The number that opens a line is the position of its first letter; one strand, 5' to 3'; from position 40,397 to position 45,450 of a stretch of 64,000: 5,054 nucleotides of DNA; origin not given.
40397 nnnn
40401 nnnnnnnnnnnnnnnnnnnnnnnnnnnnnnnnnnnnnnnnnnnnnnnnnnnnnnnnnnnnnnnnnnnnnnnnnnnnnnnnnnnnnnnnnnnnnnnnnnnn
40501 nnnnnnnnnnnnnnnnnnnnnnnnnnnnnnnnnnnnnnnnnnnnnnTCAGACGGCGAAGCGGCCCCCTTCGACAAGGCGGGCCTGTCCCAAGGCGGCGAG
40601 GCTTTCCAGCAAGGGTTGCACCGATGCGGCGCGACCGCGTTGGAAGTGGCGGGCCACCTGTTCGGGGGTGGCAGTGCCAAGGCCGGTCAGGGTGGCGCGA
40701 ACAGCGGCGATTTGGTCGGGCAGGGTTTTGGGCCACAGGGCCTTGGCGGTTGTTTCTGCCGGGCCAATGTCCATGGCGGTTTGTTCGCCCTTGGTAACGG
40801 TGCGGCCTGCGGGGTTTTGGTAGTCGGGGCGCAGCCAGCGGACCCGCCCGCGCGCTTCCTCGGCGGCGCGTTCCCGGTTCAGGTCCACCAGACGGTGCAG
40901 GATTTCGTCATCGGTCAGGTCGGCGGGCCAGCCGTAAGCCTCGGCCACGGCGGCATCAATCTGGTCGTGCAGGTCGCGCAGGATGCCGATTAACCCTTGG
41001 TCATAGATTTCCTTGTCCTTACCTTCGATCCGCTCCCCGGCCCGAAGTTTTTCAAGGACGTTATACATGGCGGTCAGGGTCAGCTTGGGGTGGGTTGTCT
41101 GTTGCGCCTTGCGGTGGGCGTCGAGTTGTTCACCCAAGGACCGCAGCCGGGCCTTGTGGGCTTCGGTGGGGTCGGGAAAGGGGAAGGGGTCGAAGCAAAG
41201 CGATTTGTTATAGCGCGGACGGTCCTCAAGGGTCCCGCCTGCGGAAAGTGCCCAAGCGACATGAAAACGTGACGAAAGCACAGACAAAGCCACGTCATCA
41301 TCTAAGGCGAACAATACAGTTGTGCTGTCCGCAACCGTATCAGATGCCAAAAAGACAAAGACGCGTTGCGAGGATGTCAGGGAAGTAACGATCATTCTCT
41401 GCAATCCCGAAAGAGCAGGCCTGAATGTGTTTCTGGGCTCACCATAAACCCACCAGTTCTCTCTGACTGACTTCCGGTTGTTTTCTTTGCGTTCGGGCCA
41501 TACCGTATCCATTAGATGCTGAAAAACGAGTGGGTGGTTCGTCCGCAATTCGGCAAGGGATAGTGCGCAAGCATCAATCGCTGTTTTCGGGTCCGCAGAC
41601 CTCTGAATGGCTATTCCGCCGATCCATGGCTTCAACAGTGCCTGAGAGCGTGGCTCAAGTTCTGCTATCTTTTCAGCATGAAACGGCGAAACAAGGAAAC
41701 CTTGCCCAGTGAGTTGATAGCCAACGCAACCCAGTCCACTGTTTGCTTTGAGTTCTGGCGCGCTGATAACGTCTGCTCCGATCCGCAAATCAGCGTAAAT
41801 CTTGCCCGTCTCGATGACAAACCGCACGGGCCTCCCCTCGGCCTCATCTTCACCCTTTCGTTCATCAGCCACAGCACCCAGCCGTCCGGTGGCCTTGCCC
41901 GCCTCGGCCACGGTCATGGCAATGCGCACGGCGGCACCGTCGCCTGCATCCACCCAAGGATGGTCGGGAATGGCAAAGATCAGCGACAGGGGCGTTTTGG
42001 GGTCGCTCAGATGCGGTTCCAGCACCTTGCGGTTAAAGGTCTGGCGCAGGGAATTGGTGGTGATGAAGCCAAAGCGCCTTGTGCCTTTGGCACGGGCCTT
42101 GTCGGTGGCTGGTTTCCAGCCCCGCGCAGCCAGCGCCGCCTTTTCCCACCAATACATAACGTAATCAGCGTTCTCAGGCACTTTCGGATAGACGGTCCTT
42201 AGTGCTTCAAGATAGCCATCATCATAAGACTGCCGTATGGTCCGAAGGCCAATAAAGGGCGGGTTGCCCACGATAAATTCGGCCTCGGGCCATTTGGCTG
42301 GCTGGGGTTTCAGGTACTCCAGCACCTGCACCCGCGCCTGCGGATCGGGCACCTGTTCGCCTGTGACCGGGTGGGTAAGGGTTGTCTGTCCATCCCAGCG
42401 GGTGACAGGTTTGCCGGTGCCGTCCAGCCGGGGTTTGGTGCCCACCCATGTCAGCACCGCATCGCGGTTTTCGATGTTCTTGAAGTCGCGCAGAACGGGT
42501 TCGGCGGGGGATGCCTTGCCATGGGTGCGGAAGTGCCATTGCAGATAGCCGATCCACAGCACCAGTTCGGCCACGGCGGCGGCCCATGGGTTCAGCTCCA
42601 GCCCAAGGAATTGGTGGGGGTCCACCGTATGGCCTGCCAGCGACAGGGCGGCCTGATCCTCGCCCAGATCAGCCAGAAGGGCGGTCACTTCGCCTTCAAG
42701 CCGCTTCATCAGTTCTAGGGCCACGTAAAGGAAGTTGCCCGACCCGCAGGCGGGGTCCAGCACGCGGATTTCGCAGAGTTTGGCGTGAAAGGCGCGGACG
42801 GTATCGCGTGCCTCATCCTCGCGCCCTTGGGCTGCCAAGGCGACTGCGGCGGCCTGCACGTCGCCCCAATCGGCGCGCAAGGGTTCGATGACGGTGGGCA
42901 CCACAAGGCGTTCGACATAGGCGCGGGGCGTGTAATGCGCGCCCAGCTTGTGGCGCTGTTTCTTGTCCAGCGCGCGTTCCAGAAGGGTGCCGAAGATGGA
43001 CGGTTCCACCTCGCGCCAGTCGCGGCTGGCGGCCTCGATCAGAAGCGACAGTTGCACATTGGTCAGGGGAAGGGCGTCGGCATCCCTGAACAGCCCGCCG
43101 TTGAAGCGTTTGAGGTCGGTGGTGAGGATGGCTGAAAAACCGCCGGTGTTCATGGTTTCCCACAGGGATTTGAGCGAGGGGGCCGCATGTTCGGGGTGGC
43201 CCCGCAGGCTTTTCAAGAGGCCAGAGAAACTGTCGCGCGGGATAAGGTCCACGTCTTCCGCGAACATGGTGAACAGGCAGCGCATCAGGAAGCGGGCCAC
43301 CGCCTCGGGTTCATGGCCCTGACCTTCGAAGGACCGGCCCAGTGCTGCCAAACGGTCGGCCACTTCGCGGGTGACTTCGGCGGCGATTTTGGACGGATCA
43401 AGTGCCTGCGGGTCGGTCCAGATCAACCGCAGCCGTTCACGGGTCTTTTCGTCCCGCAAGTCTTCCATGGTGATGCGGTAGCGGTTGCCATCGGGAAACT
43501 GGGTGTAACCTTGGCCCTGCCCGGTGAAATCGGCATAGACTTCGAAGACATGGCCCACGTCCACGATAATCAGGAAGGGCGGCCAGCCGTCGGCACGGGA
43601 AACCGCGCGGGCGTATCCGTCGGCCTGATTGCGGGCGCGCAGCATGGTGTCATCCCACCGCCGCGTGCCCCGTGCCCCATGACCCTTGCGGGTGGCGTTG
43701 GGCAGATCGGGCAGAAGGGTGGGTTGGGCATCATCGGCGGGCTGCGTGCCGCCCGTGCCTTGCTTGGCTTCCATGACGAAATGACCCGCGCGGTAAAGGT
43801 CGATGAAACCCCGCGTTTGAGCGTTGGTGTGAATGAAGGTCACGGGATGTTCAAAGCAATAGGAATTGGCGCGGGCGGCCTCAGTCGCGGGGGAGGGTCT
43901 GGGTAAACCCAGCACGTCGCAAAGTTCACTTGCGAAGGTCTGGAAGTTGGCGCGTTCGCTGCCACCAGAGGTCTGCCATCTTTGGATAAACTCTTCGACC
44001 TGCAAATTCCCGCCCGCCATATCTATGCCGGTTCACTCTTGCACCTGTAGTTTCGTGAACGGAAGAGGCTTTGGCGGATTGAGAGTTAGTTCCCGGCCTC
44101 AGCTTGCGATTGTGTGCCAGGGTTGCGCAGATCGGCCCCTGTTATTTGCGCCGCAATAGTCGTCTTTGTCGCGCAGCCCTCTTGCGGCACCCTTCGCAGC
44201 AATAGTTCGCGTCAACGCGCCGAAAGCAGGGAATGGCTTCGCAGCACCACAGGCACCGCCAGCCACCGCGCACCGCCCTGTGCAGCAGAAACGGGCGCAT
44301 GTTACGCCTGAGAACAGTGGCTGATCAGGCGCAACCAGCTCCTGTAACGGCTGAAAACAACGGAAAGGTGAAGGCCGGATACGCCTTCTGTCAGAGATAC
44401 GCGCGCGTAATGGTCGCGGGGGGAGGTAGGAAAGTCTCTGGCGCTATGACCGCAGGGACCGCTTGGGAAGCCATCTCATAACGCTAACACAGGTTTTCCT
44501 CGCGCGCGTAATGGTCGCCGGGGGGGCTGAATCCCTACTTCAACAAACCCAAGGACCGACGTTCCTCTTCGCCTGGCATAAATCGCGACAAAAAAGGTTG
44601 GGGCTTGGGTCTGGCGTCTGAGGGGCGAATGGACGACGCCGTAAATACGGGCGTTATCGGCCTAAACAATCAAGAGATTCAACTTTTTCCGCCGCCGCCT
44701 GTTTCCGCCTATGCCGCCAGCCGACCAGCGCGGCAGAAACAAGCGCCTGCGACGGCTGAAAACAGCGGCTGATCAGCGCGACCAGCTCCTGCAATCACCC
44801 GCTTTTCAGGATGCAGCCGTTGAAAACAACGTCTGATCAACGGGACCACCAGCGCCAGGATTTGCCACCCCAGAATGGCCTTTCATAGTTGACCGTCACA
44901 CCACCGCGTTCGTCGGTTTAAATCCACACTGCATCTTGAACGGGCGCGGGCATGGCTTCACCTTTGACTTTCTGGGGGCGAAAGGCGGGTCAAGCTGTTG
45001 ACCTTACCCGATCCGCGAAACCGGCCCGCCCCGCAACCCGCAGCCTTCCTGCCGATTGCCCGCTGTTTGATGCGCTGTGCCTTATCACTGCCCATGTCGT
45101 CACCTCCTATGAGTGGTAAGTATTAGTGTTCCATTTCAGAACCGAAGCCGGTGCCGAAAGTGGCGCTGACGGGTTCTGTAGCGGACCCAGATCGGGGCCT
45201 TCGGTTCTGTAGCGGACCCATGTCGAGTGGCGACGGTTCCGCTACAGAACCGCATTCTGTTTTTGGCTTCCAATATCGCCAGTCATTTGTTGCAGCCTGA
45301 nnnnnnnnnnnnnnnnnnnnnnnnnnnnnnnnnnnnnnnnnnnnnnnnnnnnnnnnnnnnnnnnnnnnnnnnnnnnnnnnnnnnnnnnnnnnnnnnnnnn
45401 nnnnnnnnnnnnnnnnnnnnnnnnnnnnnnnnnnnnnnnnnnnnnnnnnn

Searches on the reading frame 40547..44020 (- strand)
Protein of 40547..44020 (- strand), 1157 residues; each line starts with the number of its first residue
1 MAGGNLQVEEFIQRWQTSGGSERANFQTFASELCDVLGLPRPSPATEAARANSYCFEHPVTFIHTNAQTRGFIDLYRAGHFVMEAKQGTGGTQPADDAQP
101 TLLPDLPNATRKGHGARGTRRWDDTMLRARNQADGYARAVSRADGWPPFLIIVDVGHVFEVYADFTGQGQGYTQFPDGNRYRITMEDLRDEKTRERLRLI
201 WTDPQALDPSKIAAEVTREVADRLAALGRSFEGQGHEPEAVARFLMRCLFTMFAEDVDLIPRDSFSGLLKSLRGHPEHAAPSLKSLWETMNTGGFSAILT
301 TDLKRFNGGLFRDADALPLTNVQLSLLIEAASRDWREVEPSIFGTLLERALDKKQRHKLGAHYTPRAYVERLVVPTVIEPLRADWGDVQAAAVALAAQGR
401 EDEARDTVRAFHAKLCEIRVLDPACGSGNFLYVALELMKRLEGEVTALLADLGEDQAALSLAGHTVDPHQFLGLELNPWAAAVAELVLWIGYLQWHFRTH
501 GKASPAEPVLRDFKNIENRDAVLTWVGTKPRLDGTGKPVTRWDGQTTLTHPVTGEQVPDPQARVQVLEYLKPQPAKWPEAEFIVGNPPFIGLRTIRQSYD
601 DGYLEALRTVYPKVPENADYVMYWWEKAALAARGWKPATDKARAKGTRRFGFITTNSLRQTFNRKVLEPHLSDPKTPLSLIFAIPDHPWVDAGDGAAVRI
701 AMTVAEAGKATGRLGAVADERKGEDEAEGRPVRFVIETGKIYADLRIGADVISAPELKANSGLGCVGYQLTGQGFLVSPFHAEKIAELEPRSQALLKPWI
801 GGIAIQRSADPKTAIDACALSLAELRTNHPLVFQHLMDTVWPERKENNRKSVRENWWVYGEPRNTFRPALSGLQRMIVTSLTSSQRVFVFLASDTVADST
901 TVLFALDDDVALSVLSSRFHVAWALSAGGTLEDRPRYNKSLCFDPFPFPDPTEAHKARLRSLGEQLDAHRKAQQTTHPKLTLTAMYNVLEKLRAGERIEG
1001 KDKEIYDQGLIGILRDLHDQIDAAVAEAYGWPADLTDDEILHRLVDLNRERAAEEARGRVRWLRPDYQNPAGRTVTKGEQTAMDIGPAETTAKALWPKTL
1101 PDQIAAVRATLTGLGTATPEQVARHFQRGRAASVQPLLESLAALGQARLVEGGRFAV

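Call 10: search_protein_families(library=pfam, proteins=[window:40547-44020:-], max_evalue=0.01)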
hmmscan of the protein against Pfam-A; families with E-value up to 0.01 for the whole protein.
window:40547-44020:- (1157 aa): 4 families
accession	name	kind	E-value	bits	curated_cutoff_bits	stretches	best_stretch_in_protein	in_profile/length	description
PF20473.4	MmeI_Mtase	-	3e-30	105.7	27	1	404-700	7-243/259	MmeI, DNA-methyltransferase domain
PF20464.3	MmeI_N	-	7.5e-24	85.5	27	1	8-232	6-179/181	MmeI, N-terminal domain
PF20465.4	MmeI_hel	-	3.3e-17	63.5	27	1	240-311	2-75/75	MmeI, helicase spacer domain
PF20466.3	MmeI_TRD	-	5.9e-10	39.3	27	1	775-950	32-206/207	MmeI, target recognition domain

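Call 15: search_protein_families(library=phrogs, proteins=[window:40547-44020:-], max_evalue=0.01)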
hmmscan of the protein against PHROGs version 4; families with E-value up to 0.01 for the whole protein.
window:40547-44020:- (1157 aa): 3 families
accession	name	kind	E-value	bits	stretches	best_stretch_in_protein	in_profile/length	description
phrog_25988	-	unknown function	6.9e-48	163.7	2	582-1049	857-1279/1429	-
phrog_31645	-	unknown function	1.7e-05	24.1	1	414-490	472-548/1075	-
phrog_16674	-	other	0.00013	20.7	1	328-486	373-488/1364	DNA methyltransferase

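Call 16: search_protein_families(library=ncbifam, proteins=[window:40547-44020:-], max_evalue=0.01)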
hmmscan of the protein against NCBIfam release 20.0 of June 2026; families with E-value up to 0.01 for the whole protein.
window:40547-44020:- (1157 aa): 5 families
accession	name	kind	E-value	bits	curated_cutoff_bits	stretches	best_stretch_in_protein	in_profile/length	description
NF033455.1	BREX_6_MTaseX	exception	1.4e-06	26.2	900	1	405-490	317-398/1319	BREX-6 system adenine-specific DNA-methyltransferase PglX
NF033451.1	BREX_2_MTaseX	equivalog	0.00016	19.5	400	1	415-495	222-293/1185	BREX-2 system adenine-specific DNA-methyltransferase PglX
NF033454.1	BREX_5_MTaseX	exception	0.00059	17.5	900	1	415-446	300-331/1404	BREX-5 system adenine-specific DNA-methyltransferase PglX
NF033452.1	BREX_1_MTaseX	exception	0.001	17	500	1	406-440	300-337/1210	BREX-1 system adenine-specific DNA-methyltransferase PglX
NF047738.1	antiphage_MADS2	equivalog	0.0027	16.1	720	0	419-440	334-355/654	methylation-associated defense system DNA methyltransferase MAD2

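Call 47: find_related_loci(query=window:40547-44020:-, collection=genome_contigs, flank=4000)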
Query window:40547-44020:- (1157 aa) in genome_contigs; peptide patterns used: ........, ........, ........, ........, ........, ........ (x = any residue, [..] = any of these).
600 stretches matched a pattern (row limit reached: there are more); 599 encode a relative of the query (tblastn E <= 1e-3); the best 80 are kept; 80 distinct loci.
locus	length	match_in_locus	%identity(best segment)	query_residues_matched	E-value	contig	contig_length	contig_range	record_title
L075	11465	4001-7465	76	5-1156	0e+0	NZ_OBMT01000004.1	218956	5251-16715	Rhodobacter maris strain JA276, whole genome shotgun sequence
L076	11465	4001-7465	74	3-1157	0e+0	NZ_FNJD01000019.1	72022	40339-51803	Sulfitobacter litoralis strain DSM 17584, whole genome shotgun sequence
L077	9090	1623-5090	73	6-1157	0e+0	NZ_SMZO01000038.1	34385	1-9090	Meridianimarinicoccus aquatilis strain SM1902 SM1902_scaffold38, whole genome shotgun sequence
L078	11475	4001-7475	76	6-1157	0e+0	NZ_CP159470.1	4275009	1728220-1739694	Seohaeicola saemankumensis strain ac14 chromosome, complete genome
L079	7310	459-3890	68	5-1156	0e+0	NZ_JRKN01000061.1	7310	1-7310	Paracoccus halophilus strain JCM 14014 Contig_61, whole genome shotgun sequence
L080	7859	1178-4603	66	7-1156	0e+0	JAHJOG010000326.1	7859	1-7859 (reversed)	MAG: Gammaproteobacteria bacterium isolate Old_saline_planktonic.mb.16 Old_saline_plankto.mb.16_k141_100126, whole genom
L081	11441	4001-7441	65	3-1156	0e+0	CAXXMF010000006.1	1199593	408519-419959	MAG: uncultured Celeribacter sp. isolate ac3ad876-2dd3-42ce-a36c-dae40efe6b1b genome assembly, contig: contig_6, whole g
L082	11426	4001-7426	64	7-1155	0e+0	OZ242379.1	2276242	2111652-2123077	MAG: Thermodesulfobacteriota bacterium isolate 9d136334-0537-4e9a-b9f8-abb272cb9b29 genome assembly, chromosome: 1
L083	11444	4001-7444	65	8-1156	0e+0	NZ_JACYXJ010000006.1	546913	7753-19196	Roseibium polysiphoniae strain KACC 19711 NODE_6_length_547011_cov_55.067235, whole genome shotgun sequence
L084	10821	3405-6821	62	2-1145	0e+0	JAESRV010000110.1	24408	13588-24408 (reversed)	MAG: Amylibacter sp. isolate NORP268 Contig_source1382A_4590, whole genome shotgun sequence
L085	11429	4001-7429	62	7-1156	0e+0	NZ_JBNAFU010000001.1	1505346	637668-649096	Tropicimonas sp. S265A Scaffold1, whole genome shotgun sequence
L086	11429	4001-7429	65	11-1156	0e+0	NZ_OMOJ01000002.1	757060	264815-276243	Pseudoprimorskyibacter insulae strain CECT 8871, whole genome shotgun sequence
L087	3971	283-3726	61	8-1155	0e+0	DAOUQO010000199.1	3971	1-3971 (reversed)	MAG TPA_asm: Aliiroseovarius sp. isolate CSMAG_128 CSMAG_128_k141_4296602_length_3971_cov_10.9426, whole genome shotgun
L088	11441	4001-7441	63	6-1157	0e+0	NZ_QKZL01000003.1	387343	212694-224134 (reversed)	Palleronia aestuarii strain DSM 22009 LX81DRAFT_scaffold00003.3, whole genome shotgun sequence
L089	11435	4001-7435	62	5-1156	0e+0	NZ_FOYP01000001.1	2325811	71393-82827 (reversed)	Yoonia tamlensis strain DSM 26879, whole genome shotgun sequence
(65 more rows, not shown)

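Call 86: find_homologous_proteins(query=window:40547-44020:-, max_evalue=1e-100)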
Query window:40547-44020:- (1157 aa): 8000 proteins with E <= 1e-100 among 8000 candidates; the best 120 are listed.
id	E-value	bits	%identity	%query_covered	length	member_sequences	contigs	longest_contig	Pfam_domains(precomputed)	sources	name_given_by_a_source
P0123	0.0e+0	2669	100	100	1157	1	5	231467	PF20465.5,PF20466.4,PF20464.4,PF20473.5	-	-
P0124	0.0e+0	2321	86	99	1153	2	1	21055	PF20465.5,PF20466.4,PF20464.4,PF20473.5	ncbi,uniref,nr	ncbi:DNA methyltransferase [Pseudorhodobacter sp. MZDSW-24AT]|uniref:class I SAM-dependent DNA methy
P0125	0.0e+0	2147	80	99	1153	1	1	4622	PF20465.5,PF20466.4,PF20464.4,PF20473.5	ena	-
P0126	0.0e+0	2146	80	99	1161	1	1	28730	PF20465.5,PF20466.4,PF20464.4,PF20473.5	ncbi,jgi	ncbi:MAG: hypothetical protein RLZZ437_3554 [Pseudomonadota bacterium]|jgi:hypothetical protein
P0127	0.0e+0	2120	80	99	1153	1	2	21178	PF20465.5,PF20466.4,PF20464.4,PF20473.5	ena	-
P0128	0.0e+0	2117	80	99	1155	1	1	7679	PF20465.5,PF20466.4,PF20464.4,PF20473.5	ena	-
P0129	0.0e+0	2114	79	100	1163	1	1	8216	PF20465.5,PF20466.4,PF20464.4,PF20473.5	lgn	-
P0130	0.0e+0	2112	80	99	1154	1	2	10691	PF20465.5,PF20466.4,PF20464.4,PF20473.5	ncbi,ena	-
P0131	0.0e+0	2107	80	99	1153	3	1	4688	PF20465.5,PF20466.4,PF20464.4,PF20473.5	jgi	jgi:hypothetical protein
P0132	0.0e+0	2105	79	99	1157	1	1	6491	PF20465.5,PF20466.4,PF20464.4,PF20473.5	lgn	-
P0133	0.0e+0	2101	79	100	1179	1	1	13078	PF20465.5,PF20466.4,PF20464.4,PF20473.5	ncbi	ncbi:MAG: class I SAM-dependent DNA methyltransferase [Paracoccaceae bacterium]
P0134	0.0e+0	2096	78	100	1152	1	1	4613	PF20465.5,PF20466.4,PF20464.4,PF20473.5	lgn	-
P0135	0.0e+0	2093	79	99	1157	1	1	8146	PF20465.5,PF20466.4,PF20464.4,PF20473.5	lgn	-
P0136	0.0e+0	2086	79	99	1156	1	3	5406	PF20465.5,PF20466.4,PF20464.4,PF20473.5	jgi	jgi:hypothetical protein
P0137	0.0e+0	2081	79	99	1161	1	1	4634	PF20465.5,PF20466.4,PF20464.4,PF20473.5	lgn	-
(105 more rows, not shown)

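Call 87: find_encoding_contigs(protein=P0124, flank=5000, max_places=2)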
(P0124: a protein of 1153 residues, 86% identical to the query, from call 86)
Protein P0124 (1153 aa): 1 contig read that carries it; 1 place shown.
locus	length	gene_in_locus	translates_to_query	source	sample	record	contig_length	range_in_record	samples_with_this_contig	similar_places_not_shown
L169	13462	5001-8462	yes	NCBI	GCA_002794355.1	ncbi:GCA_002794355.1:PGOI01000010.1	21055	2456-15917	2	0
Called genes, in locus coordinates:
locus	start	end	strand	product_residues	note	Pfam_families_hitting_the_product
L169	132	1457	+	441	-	PF13356:Arm-DNA-bind_3, PF22022:Phage_int_M, PF00589:Phage_integrase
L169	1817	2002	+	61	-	PF05930:Phage_AlpA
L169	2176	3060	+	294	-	PF23639:DUF7146, PF13362:Toprim_3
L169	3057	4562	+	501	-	PF13148:DUF3987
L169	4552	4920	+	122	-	-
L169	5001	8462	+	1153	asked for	PF20464:MmeI_N, PF20465:MmeI_hel, PF20473:MmeI_Mtase, PF20466:MmeI_TRD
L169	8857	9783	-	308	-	PF14305:ATPgrasp_TupA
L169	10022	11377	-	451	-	PF13701:DDE_Tnp_1_4, PF01609:DDE_Tnp_1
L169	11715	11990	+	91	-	-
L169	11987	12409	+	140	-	PF18932:DUF5681 (weak)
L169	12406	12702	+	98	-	-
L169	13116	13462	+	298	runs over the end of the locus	-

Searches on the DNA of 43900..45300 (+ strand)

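Call 5: search_rna_families(source=window, start=43900, end=45300, threshold=evalue, max_evalue=10, show_alignments=3)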
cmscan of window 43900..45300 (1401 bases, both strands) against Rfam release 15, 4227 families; matches with E-value up to 10: 4.
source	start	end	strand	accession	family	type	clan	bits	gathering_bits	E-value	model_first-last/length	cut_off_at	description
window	45202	45252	-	RF00974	mir-607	Gene; miRNA;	-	19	94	2.3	19-73/91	no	mir-607 microRNA precursor family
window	44689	44750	-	RF04126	mir-9198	Gene; miRNA;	-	17.7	92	4.5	1-79/79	no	mir-9198 microRNA precursor family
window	45201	45253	+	RF03373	mir-3170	Gene; miRNA;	-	16.9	98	3.8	1-77/77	no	mir-3170 microRNA precursor family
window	44677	44830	-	RF02690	BTH_s1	Gene; sRNA;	-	13.6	74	2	1-205/205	no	Burkholderia sRNA 1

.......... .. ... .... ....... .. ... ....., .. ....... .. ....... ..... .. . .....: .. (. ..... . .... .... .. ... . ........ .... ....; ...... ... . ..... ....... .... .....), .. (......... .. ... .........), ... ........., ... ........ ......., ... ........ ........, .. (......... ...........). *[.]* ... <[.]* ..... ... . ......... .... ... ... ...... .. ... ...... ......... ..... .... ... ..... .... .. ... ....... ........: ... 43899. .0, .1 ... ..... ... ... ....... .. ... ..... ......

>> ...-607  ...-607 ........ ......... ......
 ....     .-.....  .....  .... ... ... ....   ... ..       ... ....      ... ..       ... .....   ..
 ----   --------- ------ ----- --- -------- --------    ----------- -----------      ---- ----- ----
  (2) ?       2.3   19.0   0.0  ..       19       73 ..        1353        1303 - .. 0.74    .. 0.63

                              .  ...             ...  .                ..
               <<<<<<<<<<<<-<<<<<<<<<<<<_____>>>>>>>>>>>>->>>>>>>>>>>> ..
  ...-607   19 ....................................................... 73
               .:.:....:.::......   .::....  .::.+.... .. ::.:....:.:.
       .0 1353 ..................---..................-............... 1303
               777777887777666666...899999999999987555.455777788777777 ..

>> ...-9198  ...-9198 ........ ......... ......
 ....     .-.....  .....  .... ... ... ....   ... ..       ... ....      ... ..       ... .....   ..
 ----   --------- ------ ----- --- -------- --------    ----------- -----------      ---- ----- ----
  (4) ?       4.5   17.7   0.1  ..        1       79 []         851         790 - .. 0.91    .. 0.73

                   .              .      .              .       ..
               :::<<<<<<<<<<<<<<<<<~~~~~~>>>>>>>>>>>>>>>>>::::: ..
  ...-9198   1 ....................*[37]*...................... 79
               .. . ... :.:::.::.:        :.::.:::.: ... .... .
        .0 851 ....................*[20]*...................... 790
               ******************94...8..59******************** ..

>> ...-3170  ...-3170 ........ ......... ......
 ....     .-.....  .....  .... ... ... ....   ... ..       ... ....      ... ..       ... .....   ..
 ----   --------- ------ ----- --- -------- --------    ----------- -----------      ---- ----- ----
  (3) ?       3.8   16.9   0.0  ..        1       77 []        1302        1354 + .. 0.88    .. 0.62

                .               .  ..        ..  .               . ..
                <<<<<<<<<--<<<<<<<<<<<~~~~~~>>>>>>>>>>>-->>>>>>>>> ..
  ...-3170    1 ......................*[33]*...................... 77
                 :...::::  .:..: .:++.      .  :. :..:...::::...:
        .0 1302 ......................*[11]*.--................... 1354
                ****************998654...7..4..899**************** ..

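Call 24: search_dna_similar(query=window:44021-45122:+, collection=phages, mode=distant, max_evalue=1)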
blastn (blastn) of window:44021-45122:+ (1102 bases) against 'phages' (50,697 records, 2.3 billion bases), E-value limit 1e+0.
Records with a match: 1; places in all: 1; records where one place covers at least 80% of the query: 0.
Best place of each record, by identity: 80-90% 1.
By first word of the organism name: uncultured 1.
By host as written in the record: - 1.
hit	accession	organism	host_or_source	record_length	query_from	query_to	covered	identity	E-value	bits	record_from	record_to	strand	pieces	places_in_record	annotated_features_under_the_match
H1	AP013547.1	uncultured phage_MedDCM-OCT-S31-C1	metagenomic fosmid library constructed ...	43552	291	331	4%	85.4%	9e-2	45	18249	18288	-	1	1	hypothetical protein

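Call 58: search_dna_similar(query=window:44390-44470:+, collection=phages, mode=distant, max_evalue=10, max_rows=15)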
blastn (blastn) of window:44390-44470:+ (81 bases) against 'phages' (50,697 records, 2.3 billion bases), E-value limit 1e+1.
Records with a match: 3; places in all: 3; records where one place covers at least 80% of the query: 0.
Best place of each record, by identity: 90-95% 1; 80-90% 2.
By first word of the organism name: Pseudomonas 2; Bacteriophage 1.
By host as written in the record: Pseudomonas syringae isolate 3M 2; - 1.
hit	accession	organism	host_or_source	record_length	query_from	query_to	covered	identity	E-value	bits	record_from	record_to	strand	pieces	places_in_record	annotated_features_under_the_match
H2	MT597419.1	Pseudomonas phage vB_PsyP_3MF5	Pseudomonas syringae isolate 3M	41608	47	78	40%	87.5%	2e-1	39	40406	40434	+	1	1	integrase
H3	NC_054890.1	Pseudomonas phage vB_PsyP_3MF5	Pseudomonas syringae isolate 3M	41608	47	78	40%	87.5%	2e-1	39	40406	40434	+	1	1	integrase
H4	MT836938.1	Bacteriophage sp.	human fecal samples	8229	56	80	31%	92.0%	8e+0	34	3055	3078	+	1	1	record has no annotation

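Call 59: search_dna_similar(query=window:44491-44600:+, collection=phages, mode=distant, max_evalue=10, max_rows=15)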
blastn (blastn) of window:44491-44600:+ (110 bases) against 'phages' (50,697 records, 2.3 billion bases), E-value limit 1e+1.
Records with a match: 11; places in all: 11; records where one place covers at least 80% of the query: 0.
Best place of each record, by identity: >=99% 8; 95-99% 1; 90-95% 2.
By first word of the organism name: Microbacterium 8; Burkholderia 2; Variovorax 1.
By host as written in the record: Microbacterium foliorum NRRL B-24224 6; Microbacterium foliorum NRRL B-24224 SEA 2; - 1; Burkholderia cepacia 1; Variovorax sp. SCN45 1.
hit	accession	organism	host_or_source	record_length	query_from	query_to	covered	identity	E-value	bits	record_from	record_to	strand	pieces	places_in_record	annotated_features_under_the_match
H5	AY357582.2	Burkholderia phage BcepNazgul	-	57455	12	35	22%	91.7%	4e+0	36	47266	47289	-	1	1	helicase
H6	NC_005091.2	Burkholderia phage BcepNazgul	Burkholderia cepacia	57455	12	35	22%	91.7%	4e+0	36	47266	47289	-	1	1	DNA helicase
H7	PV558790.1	Variovorax phage V45v66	Variovorax sp. SCN45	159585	34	56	21%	95.7%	1e+0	38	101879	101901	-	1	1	record has no annotation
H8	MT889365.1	Microbacterium phage Quenya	Microbacterium foliorum NRRL B-24224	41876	68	86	17%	100.0%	4e+0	36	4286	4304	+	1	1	5: portal and MuF-like fusion protein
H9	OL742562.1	Microbacterium phage Katzastrophic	Microbacterium foliorum NRRL B-24224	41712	68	86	17%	100.0%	4e+0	36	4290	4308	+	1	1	4: portal protein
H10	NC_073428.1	Microbacterium phage Quenya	Microbacterium foliorum NRRL B-24224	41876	68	86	17%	100.0%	4e+0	36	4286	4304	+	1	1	5: portal and MuF-like fusion protein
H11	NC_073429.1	Microbacterium phage Celaena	Microbacterium foliorum NRRL B-24224 SEA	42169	68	86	17%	100.0%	4e+0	36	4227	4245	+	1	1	4: portal protein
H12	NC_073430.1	Microbacterium phage Katzastrophic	Microbacterium foliorum NRRL B-24224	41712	68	86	17%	100.0%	4e+0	36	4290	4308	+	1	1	4: portal protein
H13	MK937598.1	Microbacterium phage Celaena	Microbacterium foliorum NRRL B-24224 SEA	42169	68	86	17%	100.0%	4e+0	36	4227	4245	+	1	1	4: portal protein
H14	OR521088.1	Microbacterium phage FlameThrower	Microbacterium foliorum NRRL B-24224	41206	68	86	17%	100.0%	4e+0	36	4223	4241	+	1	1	4: portal protein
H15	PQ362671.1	Microbacterium phage Bachaco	Microbacterium foliorum NRRL B-24224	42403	68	86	17%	100.0%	4e+0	36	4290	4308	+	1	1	4: portal protein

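Call 77: search_dna_similar(query=window:44288-44858:+, collection=plasmids, mode=distant, max_evalue=1, max_rows=15)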
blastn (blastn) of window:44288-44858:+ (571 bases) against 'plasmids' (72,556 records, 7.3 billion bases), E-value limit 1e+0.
No match.
